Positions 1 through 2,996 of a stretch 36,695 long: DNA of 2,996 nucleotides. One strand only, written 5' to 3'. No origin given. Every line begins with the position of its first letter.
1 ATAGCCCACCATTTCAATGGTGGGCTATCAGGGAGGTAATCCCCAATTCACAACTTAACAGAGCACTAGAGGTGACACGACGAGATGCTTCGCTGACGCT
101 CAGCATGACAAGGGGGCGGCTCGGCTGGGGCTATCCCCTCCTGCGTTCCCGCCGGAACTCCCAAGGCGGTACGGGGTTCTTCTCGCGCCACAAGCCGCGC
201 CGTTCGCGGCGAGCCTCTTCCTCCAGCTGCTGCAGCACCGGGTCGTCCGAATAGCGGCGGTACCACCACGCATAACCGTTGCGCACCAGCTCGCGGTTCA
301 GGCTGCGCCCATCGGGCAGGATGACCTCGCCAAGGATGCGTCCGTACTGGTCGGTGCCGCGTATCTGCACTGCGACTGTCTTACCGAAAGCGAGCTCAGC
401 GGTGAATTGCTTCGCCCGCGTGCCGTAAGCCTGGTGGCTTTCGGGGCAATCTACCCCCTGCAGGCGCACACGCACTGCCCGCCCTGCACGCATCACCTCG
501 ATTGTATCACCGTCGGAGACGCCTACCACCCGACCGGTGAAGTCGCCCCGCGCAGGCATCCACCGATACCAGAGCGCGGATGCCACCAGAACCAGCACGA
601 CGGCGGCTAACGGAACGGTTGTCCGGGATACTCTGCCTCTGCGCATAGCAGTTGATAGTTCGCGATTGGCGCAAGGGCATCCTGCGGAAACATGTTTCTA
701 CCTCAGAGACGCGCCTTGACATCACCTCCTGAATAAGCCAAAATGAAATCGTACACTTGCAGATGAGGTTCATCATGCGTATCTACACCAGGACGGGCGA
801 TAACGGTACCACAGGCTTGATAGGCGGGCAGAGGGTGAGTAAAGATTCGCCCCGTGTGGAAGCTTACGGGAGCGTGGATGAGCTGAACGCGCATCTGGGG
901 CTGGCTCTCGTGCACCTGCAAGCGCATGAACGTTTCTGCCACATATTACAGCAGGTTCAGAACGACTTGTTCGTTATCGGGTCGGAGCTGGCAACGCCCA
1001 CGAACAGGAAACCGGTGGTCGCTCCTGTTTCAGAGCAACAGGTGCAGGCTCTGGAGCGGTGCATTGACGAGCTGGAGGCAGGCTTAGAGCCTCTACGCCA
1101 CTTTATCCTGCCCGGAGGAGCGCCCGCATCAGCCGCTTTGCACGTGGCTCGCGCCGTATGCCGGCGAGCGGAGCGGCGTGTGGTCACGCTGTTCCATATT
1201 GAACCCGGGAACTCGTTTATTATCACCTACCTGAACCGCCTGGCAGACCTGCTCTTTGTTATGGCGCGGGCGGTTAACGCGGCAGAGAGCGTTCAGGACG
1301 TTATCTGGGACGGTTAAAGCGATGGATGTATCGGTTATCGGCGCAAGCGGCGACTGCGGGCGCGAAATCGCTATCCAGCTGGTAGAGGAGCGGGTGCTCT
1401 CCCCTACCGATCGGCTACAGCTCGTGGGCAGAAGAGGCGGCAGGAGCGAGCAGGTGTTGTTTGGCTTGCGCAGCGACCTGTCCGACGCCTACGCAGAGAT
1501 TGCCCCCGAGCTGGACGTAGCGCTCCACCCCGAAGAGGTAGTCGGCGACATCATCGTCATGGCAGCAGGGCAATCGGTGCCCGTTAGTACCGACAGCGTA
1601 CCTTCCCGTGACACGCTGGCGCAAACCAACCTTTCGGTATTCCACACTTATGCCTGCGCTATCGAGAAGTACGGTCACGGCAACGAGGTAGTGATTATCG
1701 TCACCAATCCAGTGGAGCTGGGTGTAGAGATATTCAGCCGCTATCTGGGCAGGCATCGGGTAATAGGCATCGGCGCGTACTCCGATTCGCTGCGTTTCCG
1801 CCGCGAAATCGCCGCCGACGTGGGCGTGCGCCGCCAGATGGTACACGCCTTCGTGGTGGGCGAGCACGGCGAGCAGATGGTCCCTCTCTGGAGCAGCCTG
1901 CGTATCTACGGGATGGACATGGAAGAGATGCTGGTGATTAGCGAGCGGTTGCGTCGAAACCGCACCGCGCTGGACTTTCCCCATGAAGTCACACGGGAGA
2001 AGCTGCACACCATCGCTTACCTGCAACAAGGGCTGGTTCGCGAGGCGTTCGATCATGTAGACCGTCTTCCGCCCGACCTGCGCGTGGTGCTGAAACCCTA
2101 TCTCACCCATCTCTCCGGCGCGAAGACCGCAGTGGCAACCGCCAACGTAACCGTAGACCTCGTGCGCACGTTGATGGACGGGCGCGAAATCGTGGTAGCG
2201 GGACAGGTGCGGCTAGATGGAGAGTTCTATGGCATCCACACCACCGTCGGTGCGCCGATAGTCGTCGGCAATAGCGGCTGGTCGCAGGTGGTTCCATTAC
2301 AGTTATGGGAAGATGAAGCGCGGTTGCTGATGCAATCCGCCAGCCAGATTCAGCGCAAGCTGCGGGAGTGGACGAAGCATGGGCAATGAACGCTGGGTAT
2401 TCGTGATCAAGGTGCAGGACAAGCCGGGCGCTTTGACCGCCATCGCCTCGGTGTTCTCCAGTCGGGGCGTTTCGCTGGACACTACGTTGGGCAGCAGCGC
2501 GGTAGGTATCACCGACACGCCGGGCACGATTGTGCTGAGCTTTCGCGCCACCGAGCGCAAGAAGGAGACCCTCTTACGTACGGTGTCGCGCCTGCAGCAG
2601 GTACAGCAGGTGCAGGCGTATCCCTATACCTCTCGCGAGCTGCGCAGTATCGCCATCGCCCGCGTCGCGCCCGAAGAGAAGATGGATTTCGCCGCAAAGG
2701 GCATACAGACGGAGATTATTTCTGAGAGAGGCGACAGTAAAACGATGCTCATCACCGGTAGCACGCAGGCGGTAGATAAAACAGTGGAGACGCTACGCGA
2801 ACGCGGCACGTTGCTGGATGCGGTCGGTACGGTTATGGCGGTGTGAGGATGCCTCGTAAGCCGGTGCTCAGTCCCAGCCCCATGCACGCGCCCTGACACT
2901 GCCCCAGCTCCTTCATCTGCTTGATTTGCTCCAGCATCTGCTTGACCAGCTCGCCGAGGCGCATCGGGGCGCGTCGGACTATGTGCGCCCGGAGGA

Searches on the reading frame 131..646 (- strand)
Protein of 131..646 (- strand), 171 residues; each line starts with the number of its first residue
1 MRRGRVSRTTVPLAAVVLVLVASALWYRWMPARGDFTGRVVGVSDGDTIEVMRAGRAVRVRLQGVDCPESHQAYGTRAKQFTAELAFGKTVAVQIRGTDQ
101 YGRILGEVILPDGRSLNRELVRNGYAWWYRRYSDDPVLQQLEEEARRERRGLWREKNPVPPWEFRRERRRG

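Call 44: search_protein_families(library=pfam, proteins=[window:131-646:-], max_evalue=0.00001)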
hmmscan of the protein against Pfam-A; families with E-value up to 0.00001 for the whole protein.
window:131-646:- (171 aa): 1 family
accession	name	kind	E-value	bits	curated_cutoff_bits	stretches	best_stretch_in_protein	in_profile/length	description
PF00565.23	SNase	-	2.2e-27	96.1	21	1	59-154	1-106/107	Staphylococcal nuclease homologue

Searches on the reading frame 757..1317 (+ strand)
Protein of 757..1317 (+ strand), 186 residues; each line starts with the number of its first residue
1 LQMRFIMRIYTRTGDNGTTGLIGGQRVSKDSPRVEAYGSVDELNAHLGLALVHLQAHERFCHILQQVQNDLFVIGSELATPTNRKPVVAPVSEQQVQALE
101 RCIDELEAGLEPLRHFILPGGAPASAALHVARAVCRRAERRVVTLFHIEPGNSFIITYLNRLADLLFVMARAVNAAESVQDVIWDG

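Call 44: search_protein_families(library=pfam, proteins=[window:757-1317:+], max_evalue=0.00001)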
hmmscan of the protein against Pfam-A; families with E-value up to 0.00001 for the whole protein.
window:757-1317:+ (186 aa): 1 family
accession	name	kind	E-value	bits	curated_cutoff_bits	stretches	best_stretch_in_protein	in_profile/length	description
PF01923.23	Cob_adeno_trans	-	6.5e-64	215.5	24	1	9-172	1-170/171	Cobalamin adenosyltransferase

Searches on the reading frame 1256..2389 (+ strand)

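Call 44: search_protein_families(library=pfam, proteins=[window:1256-2389:+], max_evalue=0.00001)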
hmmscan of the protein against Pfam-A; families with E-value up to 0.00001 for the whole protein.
window:1256-2389:+ (377 aa): 2 families
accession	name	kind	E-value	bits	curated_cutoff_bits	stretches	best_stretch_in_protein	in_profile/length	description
PF02866.23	Ldh_1_C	-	3.2e-12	47.2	22.6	0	177-230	4-57/174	lactate/malate dehydrogenase, alpha/beta C-terminal domain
PF00056.29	Ldh_1_N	-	3.7e-10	40.4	27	1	24-162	2-130/141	lactate/malate dehydrogenase, NAD binding domain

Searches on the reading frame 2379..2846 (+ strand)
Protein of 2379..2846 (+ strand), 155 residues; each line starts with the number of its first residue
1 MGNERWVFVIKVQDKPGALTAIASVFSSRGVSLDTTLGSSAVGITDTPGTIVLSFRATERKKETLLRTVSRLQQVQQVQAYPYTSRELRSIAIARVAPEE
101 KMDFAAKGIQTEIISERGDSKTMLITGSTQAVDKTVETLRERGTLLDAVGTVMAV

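Call 44: search_protein_families(library=pfam, proteins=[window:2379-2846:+], max_evalue=0.00001)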
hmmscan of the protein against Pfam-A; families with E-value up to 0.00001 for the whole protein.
window:2379-2846:+ (155 aa): 1 family
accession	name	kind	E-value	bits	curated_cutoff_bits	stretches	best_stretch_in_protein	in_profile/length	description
PF22629.2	ACT_AHAS_ss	-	5.8e-06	26.8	27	0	10-75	3-65/67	AHAS small subunit-like ACT domain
